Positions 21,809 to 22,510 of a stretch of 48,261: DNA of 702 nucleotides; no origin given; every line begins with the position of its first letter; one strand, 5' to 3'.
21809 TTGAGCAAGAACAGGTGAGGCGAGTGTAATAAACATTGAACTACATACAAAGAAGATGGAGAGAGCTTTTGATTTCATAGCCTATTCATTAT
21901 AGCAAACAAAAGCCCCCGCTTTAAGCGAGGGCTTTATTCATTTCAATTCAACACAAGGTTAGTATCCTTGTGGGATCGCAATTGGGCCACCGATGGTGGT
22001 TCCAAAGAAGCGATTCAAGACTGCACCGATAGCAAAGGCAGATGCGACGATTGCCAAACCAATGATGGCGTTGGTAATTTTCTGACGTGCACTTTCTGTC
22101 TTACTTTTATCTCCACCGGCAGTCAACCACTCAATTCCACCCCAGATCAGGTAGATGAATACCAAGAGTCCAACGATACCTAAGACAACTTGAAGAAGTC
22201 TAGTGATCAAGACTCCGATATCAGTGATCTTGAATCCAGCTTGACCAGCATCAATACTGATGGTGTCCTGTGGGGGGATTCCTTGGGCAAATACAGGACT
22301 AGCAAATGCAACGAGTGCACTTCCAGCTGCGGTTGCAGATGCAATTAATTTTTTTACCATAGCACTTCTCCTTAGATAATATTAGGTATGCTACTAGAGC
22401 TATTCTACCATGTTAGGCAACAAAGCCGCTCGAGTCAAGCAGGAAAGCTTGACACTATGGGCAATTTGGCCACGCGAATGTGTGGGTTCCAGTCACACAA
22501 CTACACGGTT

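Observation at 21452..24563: Tandem array of seven divergent pilin paralogs with internal punctuation that singles out P2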

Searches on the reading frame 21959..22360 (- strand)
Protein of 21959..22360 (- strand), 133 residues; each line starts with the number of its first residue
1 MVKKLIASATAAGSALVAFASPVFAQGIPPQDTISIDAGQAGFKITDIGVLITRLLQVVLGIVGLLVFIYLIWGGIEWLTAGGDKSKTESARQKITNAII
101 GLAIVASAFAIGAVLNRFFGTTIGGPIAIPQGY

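Call 3: search_protein_families(library=pfam, proteins=[window:21959-22360:-], max_evalue=0.1)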
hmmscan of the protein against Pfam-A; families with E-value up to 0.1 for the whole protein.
window:21959-22360:- (133 aa): 6 families
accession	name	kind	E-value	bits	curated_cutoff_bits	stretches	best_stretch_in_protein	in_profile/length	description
PF18895.5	T4SS_pilin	-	1.1e-09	38.6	26.6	1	48-111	5-67/71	Type IV secretion system pilin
PF04290.18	DctQ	-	0.0039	17.5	28.3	1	52-113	61-120/132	Tripartite ATP-independent periplasmic transporters, DctQ component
PF18920.5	DUF5671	-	0.028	14.7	28.4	1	57-124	48-111/132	Domain of unknown function (DUF5671)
PF06664.17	WLS-like_TM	-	0.055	13.2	28.3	1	54-116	149-213/247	Wntless-like, transmembrane domain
PF13140.11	DUF3980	-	0.066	14.1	25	1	4-73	14-79/87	Domain of unknown function (DUF3980)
PF13803.12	DUF4184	-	0.079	13.2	25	1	50-116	146-210/229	Domain of unknown function (DUF4184)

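Call 13: find_homologous_proteins(query=window:21959-22360:-, max_evalue=0.001)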
Query window:21959-22360:- (133 aa): 156 proteins with E <= 0.001 among 294 candidates; the best 120 are listed.
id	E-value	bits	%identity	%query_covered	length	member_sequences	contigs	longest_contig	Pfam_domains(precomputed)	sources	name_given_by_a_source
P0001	2.1e-71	256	95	100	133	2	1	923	PF18895.6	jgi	jgi:hypothetical protein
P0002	1.8e-68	246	92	100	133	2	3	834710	PF18895.6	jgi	jgi:hypothetical protein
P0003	2.2e-56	207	76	100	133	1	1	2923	PF18895.6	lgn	-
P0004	5.8e-51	190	69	100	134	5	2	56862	PF18895.6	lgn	-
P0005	8.7e-49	183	73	100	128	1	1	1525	PF18895.6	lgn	-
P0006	7.8e-47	176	71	100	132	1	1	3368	PF18895.6,PF27259.1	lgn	-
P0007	3.5e-44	168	68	100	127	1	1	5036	PF18895.6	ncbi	-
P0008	4.0e-44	168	65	100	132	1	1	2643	PF18895.6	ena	-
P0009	4.4e-44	167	67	100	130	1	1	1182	PF18895.6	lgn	-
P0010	9.6e-44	166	66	100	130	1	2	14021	PF18895.6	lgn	-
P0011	3.6e-43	164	65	100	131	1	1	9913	PF18895.6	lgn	-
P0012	4.0e-43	164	65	100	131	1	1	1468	PF18895.6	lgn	-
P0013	2.1e-42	162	66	100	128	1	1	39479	PF18895.6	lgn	-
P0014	1.2e-41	160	69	98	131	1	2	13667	PF18895.6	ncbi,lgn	-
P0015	2.4e-40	155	62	100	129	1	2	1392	PF18895.6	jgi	jgi:TRAP-type C4-dicarboxylate transport system permease small subunit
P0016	4.5e-40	154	76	75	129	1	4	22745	PF18895.6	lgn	-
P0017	4.7e-40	154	65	100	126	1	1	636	PF18895.6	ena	-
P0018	1.1e-39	153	66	100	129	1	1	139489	PF18895.6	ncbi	-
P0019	1.4e-39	153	64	100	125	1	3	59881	PF18895.6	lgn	-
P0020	2.5e-39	152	65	100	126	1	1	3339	PF18895.6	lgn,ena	-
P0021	2.7e-39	152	65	100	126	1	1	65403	PF18895.6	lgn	-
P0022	4.7e-39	151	64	100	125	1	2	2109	PF18895.6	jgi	jgi:hypothetical protein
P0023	5.2e-39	151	62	100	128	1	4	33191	PF18895.6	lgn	-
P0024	5.9e-39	151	66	98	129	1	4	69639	PF18895.6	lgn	-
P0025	6.3e-39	151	64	99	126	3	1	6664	PF18895.6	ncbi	-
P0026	7.1e-39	151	63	100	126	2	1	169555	PF18895.6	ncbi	-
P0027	9.3e-39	150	65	98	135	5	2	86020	PF18895.6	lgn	-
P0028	9.4e-39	150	65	98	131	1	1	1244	PF18895.6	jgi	-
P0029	1.4e-38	150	63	100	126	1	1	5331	PF18895.6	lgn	-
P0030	1.4e-38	150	72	77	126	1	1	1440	PF18895.6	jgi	-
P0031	2.2e-38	149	63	100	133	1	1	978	PF18895.6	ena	-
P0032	3.4e-38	148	71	77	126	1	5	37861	PF18895.6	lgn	-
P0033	3.9e-38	148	63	100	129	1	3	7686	PF18895.6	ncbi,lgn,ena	-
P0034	5.7e-38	148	62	100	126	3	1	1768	PF18895.6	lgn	-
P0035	9.4e-38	147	61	99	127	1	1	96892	PF18895.6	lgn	-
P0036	2.2e-37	146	67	77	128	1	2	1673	PF18895.6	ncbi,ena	-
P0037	3.3e-37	145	62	100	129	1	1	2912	PF18895.6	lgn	-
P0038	4.6e-36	141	61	99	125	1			PF18895.6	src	-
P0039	2.3e-35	139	71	80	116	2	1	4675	PF18895.6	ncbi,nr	ncbi:MAG TPA: hypothetical protein VLH19_04465, partial [Patescibacteria group bacterium]|nr:hypothe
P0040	8.3e-30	121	74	59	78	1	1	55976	PF18895.6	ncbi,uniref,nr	ncbi:hypothetical protein C5B42_01830 [Candidatus Cerribacteria bacterium 'Amazon FNV 2010 28 9']|un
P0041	2.2e-28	117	70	62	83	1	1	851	PF18895.6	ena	-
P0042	1.1e-27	114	59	77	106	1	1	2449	PF18895.6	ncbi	-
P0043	2.1e-24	104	56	69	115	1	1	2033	PF18895.6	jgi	jgi:hypothetical protein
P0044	2.1e-24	104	54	89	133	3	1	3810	PF18895.6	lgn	-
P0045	4.8e-24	103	58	69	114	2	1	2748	PF18895.6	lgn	-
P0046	6.2e-24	102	49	99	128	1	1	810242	PF18895.6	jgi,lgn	-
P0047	1.5e-23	101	55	69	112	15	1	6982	PF18895.6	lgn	-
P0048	1.9e-23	101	55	69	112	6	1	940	PF18895.6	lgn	-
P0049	2.4e-23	100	54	69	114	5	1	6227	PF18895.6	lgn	-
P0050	5.6e-23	99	56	69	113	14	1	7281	PF18895.6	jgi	jgi:hypothetical protein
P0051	5.9e-23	99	55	70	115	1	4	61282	PF18895.6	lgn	-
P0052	6.1e-23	99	57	69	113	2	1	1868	PF18895.6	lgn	-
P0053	1.6e-22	98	56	69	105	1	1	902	PF18895.6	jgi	jgi:hypothetical protein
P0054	2.2e-22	97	56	69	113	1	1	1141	PF18895.6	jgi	jgi:hypothetical protein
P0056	2.7e-22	97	48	77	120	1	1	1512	PF18895.6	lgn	-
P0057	2.7e-22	97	54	69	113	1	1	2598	PF18895.6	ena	-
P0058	4.0e-22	96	53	69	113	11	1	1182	PF18895.6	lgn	-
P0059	4.8e-22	96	56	69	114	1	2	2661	PF18895.6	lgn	-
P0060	7.6e-22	96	53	69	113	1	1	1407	PF18895.6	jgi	jgi:Type IV secretion system pilin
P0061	8.3e-22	95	53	70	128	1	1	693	PF18895.6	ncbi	-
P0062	1.1e-21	95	52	70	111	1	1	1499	PF18895.6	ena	-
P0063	1.3e-21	95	55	70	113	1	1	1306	PF18895.6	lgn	-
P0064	2.1e-21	94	50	91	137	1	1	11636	PF18895.6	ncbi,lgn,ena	-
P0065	2.7e-21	94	51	86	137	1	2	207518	PF18895.6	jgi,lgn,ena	jgi:hypothetical protein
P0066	3.7e-21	93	55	69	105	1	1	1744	PF18895.6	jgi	jgi:hypothetical protein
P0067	1.1e-20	92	53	69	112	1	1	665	PF18895.6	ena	-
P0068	1.6e-20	91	55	62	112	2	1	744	PF18895.6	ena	-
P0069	1.0e-19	89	46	94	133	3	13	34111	PF26067.1,PF18895.6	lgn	-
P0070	1.2e-19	88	54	65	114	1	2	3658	PF18895.6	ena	-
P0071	1.8e-18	85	44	98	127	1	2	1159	PF18895.6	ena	-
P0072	2.9e-18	84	54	59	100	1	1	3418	PF18895.6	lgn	-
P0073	4.0e-18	84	48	83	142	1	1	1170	PF18895.6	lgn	-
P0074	4.3e-18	83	44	90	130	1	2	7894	PF18895.6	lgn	-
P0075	1.4e-17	82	49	77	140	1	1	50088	PF18895.6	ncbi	-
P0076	1.6e-17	82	48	64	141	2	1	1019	PF18895.6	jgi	-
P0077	1.7e-17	82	57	49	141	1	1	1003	PF18895.6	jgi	-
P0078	1.7e-17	81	44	81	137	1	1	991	PF18895.6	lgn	-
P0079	2.2e-17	81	55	56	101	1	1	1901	PF18895.6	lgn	-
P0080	2.5e-17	81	48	74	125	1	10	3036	PF18895.6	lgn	-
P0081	3.3e-17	81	55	56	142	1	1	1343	PF18895.6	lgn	-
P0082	3.6e-17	80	42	89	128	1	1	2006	PF18895.6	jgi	jgi:hypothetical protein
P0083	3.7e-17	80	43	97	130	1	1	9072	PF18895.6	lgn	-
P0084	3.9e-17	80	52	55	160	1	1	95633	PF18895.6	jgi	jgi:hypothetical protein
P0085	4.7e-17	80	52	59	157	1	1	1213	PF18895.6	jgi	jgi:hypothetical protein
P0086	5.0e-17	80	53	59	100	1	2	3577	PF18895.6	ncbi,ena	-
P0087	5.6e-17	80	45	95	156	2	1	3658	PF18895.6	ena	-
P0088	7.3e-17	79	49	59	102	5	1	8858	PF18895.6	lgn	-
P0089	7.4e-17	79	46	90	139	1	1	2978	PF18895.6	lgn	-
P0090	8.0e-17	79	53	59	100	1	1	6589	PF18895.6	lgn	-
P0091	8.2e-17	79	53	60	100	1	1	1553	PF18895.6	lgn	-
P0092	9.8e-17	79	49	58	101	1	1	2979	PF18895.6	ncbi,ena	-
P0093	1.3e-16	79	53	60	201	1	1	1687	PF18895.6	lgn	-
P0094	1.5e-16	78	44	73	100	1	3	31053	PF18895.6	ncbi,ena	-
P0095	1.8e-16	78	51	59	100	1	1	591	PF18895.6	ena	-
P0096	2.1e-16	78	45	70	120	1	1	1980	PF18895.6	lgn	-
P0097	2.7e-16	78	59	41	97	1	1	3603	PF18895.6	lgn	-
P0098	3.9e-16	77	52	56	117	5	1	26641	PF18895.6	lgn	-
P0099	5.3e-16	77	50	83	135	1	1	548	PF18895.6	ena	-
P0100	1.0e-15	76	43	74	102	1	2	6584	PF18895.6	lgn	-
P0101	1.0e-15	76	45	66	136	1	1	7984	PF18895.6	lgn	-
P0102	1.3e-15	75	55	57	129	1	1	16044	PF18895.6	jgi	jgi:hypothetical protein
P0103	2.4e-15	75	56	50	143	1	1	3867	PF18895.6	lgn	-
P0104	4.4e-15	74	47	55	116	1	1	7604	PF18895.6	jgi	-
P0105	1.7e-14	72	66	40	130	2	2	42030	PF18895.6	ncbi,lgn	-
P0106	1.9e-14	72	54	62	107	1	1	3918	PF18895.6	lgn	-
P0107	3.1e-14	71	46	62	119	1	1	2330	PF18895.6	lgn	-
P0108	4.8e-14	70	49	62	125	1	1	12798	PF18895.6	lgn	-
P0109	1.5e-13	69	60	43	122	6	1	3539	PF18895.6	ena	-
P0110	2.3e-13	68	36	99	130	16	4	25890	PF18895.6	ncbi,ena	-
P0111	2.3e-13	68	45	62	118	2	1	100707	PF18895.6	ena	-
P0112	3.0e-13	68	47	57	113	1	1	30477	PF18895.6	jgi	jgi:hypothetical protein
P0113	4.1e-13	67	43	82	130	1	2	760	PF18895.6,PF04956.19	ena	-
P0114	5.2e-13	67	44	66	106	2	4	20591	PF18895.6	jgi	jgi:TRAP-type C4-dicarboxylate transport system permease small subunit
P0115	7.8e-13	66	39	92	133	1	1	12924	PF18895.6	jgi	jgi:predicted permease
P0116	1.0e-12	66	45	57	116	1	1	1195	PF18895.6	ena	-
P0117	1.5e-12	65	42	66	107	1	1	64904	PF18895.6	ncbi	-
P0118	1.8e-12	65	41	66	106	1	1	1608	PF18895.6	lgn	-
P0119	2.2e-12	65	47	55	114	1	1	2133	PF18895.6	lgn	-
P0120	2.4e-12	65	40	66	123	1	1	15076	PF18895.6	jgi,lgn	jgi:hypothetical protein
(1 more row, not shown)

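Call 14: find_encoding_contigs(protein=window:21959-22360:-, flank=10000, max_places=10)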
Protein window:21959-22360:- (133 aa): 1 contig read that carries it; 1 place shown.
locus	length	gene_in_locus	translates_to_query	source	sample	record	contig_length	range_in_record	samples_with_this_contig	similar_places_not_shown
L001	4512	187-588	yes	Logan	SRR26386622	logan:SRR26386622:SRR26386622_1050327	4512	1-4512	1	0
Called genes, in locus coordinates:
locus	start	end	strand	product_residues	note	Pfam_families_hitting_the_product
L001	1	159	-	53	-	?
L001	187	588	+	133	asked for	PF18895:T4SS_pilin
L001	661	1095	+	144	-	PF18895:T4SS_pilin (weak)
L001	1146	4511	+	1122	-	?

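Call 16: find_related_loci(query=A2, collection=genome_contigs, flank=10000)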
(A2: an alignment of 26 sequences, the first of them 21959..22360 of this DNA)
Query A2 (133 aa) in genome_contigs; peptide patterns used: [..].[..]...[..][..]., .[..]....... (x = any residue, [..] = any of these).
492 stretches matched a pattern; 236 encode a relative of the query (tblastn E <= 1e-3); the best 80 are kept; 80 distinct loci.
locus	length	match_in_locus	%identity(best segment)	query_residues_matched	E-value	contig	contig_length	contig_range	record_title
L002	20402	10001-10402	70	1-133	6e-58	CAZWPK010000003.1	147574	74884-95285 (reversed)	MAG TPA_asm: uncultured Pseudomonadales bacterium isolate binchicken_co347_42 genome assembly, contig: NODE_66_length_14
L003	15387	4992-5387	70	1-133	7e-57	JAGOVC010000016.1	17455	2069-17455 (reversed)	Candidatus Woesebacteria bacterium isolate Gw_Eff_bin_538 Gw_Eff_7022_length_17455_cov_4.733841, whole genome shotgun se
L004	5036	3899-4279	68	1-133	8e-52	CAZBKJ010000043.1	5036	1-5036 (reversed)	MAG TPA_asm: uncultured Pseudomonadales bacterium isolate SRP286056_co1_272 genome assembly, contig: NODE_24500_length_5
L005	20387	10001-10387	66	1-133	3e-47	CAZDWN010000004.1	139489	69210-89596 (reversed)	MAG TPA_asm: uncultured Pseudomonadales bacterium isolate SRP170004_co1_144 genome assembly, contig: NODE_115_length_139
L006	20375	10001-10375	62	1-133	1e-46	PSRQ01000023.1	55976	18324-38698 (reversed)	MAG: Candidatus Cerribacteria bacterium 'Amazon FNV 2010 28 9' contig_75_3317827_length_55976_multi_3_in_0_out_0, whole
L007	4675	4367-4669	71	15-120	6e-41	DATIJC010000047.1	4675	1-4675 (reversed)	MAG TPA_asm: Patescibacteria group bacterium isolate SMAG_U15681 k141_637765, whole genome shotgun sequence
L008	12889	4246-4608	65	10-130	7e-40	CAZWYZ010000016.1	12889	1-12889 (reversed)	MAG TPA_asm: uncultured Pseudomonadales bacterium isolate SRP286056_co1_495 genome assembly, contig: NODE_6134_length_12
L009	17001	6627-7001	47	4-133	2e-32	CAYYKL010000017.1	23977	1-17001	MAG TPA_asm: uncultured Pseudomonadales bacterium isolate SRP192515_co2_10 genome assembly, contig: NODE_1627_length_239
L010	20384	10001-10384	50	3-133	5e-32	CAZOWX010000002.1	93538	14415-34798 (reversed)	MAG TPA_asm: uncultured Pseudomonadales bacterium isolate SRP286056_co2_574 genome assembly, contig: NODE_225_length_935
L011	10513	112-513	49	3-133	2e-31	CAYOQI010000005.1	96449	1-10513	MAG TPA_asm: uncultured Pseudomonadales bacterium isolate SRP286056_co1_770 genome assembly, contig: NODE_163_length_964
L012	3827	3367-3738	44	4-133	1e-30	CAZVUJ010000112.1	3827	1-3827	MAG TPA_asm: uncultured Pseudomonadales bacterium isolate SRP192515_co2_107 genome assembly, contig: NODE_23020_length_3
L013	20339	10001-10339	54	2-120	6e-30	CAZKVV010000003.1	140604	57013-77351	MAG TPA_asm: uncultured Pseudomonadales bacterium isolate SRP286056_co2_531 genome assembly, contig: NODE_91_length_1406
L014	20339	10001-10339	52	2-120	5e-29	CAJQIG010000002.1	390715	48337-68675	uncultured Patescibacteria group bacterium isolate 0.2_20180412_Bin_MAXBIN_228_sub_1 genome assembly, contig: c_00000000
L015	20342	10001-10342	48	1-123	3e-28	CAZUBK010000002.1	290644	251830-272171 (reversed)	MAG TPA_asm: uncultured Pseudomonadales bacterium isolate binchicken_co227_1206 genome assembly, contig: NODE_55_length_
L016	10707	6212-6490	56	42-133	3e-28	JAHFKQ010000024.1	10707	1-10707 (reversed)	MAG: Candidatus Collierbacteria bacterium isolate nzgw413 NODE_6579_length_10708_cov_3.619344, whole genome shotgun sequ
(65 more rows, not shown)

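Call 20: find_encoding_contigs(protein=P0002, flank=10000, max_places=3)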
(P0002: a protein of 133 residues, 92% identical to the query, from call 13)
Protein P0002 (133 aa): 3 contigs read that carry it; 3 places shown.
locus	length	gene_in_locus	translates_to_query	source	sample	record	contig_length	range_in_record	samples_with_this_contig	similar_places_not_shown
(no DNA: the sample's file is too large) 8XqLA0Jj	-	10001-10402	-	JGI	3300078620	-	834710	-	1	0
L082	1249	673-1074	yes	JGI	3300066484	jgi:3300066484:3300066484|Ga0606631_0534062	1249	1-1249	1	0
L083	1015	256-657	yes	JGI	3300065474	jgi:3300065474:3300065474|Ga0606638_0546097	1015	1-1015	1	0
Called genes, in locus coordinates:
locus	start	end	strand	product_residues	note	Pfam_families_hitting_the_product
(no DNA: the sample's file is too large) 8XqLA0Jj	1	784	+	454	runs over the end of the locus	PF18895:T4SS_pilin (weak)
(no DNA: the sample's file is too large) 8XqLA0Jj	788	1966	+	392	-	PF18895:T4SS_pilin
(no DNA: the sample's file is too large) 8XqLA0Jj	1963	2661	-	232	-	PF01255:Prenyltransf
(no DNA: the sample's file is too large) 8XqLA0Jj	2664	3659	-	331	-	PF22700:MVD-like_N, PF00288:GHMP_kinases_N, PF18376:MDD_C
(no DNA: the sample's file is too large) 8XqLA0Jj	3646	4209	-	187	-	PF00293:NUDIX (weak)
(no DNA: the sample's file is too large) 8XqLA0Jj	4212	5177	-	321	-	PF00288:GHMP_kinases_N, PF08544:GHMP_kinases_C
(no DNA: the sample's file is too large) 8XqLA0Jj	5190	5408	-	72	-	-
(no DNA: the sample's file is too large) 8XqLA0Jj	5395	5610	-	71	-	-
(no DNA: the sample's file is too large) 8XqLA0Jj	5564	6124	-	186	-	PF00293:NUDIX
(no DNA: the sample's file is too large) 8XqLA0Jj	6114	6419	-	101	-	-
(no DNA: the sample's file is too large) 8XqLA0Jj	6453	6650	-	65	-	-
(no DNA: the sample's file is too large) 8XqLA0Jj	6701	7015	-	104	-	-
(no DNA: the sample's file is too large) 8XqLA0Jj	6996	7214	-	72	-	-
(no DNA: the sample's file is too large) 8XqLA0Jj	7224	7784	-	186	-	PF07638:Sigma70_ECF, PF04542:Sigma70_r2, PF08281:Sigma70_r4_2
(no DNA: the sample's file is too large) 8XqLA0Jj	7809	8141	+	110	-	-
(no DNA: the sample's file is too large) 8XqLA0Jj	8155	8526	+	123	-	PF18895:T4SS_pilin (weak)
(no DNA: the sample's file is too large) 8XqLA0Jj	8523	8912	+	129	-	PF18895:T4SS_pilin (weak)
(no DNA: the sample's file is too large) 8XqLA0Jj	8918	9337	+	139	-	PF18895:T4SS_pilin (weak)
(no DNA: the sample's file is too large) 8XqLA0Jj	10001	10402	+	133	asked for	PF18895:T4SS_pilin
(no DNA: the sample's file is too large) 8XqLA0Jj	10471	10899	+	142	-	PF18895:T4SS_pilin (faint)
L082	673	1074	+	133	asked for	PF18895:T4SS_pilin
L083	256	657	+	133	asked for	PF18895:T4SS_pilin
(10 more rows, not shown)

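Call 38: predict_structure(alignment_id=A2)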
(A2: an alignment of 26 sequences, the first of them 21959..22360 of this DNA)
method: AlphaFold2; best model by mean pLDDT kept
length: 133 residues; sequences in the alignment: 26
mean_pLDDT: 74.3   pTM: 0.51
mean pLDDT of the five models: 74.3, 71.3, 69.8, 66.7, 65.8
residues with pLDDT >= 90: 49; 70-90: 30; 50-70: 32; < 50: 22
segments of 3 or more residues with pLDDT < 50: 27-35, 39-43, 123-125, 130-133
pLDDT, mean of each block of 10 residues (from residue 1): 68 66 53 47 60 86 95 94 92 95 93 76 50 45
secondary structure, 60 per line:
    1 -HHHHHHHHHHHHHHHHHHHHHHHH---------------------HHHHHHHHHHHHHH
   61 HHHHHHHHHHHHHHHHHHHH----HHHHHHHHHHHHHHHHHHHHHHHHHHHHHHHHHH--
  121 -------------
elements in order: H2-25 H47-80 H85-118

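Call 39: search_solved_structures(query=A2, max_evalue=10, show_alignments=2)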
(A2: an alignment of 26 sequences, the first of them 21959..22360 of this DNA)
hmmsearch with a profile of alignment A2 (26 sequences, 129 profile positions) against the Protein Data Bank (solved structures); distinct sequences matched with E-value up to 10: 0.

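Call 42: fold_search(model_id=the predicted structure, library=pdb)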
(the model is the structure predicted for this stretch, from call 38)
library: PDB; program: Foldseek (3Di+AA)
matches with E <= 10: 37; with E <= 0.001: 0
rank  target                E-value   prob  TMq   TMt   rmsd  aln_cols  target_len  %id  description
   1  8dfu_0                2.4e+00  0.35  0.35  0.50   4.1        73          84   18  Cryo-EM structure of conjugation pili from Aeropyrum pernix (released 2023-03-22)
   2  3zg1_A                2.6e+00  0.54  0.37  0.45   4.6        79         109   14  NI-BOUND FORM OF M123A MUTANT OF CUPRIAVIDUS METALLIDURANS CH34 CNRXS (released 2013-10-23)
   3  4h63_V                2.7e+00  0.18  0.34  0.37   4.8        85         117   12  Structure of the Schizosaccharomyces pombe Mediator head module (released 2012-10-31)
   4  2y3h_D                3.3e+00  0.77  0.39  0.48   2.4        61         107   16  E63Q mutant of Cupriavidus metallidurans CH34 CnrXs (released 2011-03-30)
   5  9rxe_MODEL_1_A        3.3e+00  0.41  0.35  0.44   3.3        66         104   18  Solution structure of the HR1c domain of human PKN1 (released 2025-12-31)
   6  3epv_C                3.5e+00  0.41  0.37  0.46   4.7        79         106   14  X-ray Structure of the Metal-sensor CnrX in both the Apo- and Copper-bound Forms (released 2008-11-25)
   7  2y3h_C                3.7e+00  0.72  0.41  0.50   2.4        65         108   15  E63Q mutant of Cupriavidus metallidurans CH34 CnrXs (released 2011-03-30)
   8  5u0p_V                4.2e+00  0.10  0.30  0.33   7.4        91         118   11  Cryo-EM structure of the transcriptional Mediator (released 2017-03-08)
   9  2y3h_B                4.5e+00  0.66  0.39  0.47   2.5        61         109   16  E63Q mutant of Cupriavidus metallidurans CH34 CnrXs (released 2011-03-30)
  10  2y39                  4.5e+00  0.66  0.41  0.50   2.3        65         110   14  Ni-bound form of Cupriavidus metallidurans CH34 CnrXs (released 2011-03-30)
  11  4wwb                  4.5e+00  0.63  0.41  0.49   2.3        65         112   14  High-resolution structure of the Ni-bound form of the Y135F mutant of C. metallidurans CnrXs (released 2015-02-11)
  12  5n9j_Z                5.1e+00  0.13  0.35  0.38   4.7        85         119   12  Core Mediator of transcriptional regulation (released 2017-05-17)
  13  2y3h_A                5.4e+00  0.57  0.39  0.46   2.5        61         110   16  E63Q mutant of Cupriavidus metallidurans CH34 CnrXs (released 2011-03-30)
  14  3q84_H                5.4e+00  0.33  0.50  0.25   3.6        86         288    9  Crystal structure of human PACSIN 1 F-BAR domain (released 2012-02-22)
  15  1yg2                  5.8e+00  0.16  0.44  0.35  13.8       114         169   18  Structure of the Vibrio cholerae virulence activator AphA (released 2005-01-11)
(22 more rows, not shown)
